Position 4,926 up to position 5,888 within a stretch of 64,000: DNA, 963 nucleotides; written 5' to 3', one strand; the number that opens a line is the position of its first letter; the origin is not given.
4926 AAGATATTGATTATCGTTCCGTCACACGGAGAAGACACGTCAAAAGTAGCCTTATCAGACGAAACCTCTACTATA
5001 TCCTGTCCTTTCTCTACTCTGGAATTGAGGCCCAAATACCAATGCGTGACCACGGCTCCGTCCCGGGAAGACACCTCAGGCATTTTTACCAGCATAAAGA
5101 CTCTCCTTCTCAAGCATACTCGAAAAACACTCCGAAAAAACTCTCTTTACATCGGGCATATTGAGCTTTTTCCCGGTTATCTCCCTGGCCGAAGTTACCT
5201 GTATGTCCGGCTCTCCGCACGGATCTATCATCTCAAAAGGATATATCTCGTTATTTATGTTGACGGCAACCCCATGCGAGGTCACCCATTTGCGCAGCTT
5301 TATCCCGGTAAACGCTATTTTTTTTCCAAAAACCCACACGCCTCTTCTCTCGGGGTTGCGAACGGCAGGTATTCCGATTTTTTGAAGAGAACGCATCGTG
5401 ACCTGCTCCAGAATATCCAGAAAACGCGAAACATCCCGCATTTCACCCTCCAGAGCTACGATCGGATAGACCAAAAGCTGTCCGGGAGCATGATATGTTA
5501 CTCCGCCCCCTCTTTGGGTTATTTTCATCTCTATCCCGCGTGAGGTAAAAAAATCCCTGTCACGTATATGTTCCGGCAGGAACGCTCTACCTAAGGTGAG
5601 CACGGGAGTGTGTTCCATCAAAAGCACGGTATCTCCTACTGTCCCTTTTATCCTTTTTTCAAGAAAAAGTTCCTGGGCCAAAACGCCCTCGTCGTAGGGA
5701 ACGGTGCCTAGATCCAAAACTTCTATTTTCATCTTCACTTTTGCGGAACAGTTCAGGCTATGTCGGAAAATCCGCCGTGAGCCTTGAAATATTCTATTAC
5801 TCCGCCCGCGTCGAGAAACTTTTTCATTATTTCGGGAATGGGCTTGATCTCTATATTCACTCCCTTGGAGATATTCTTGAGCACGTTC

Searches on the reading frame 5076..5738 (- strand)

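Call 67: search_protein_families(library=pfam, proteins=[window:5076-5738:-], max_evalue=0.001)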
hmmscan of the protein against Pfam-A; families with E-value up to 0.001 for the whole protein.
window:5076-5738:- (220 aa): 1 family
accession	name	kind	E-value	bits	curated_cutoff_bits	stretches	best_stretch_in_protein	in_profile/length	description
PF21948.1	LplA-B_cat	-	2.1e-36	126.2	27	1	21-205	8-199/200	Lipoyl protein ligase A/B catalytic domain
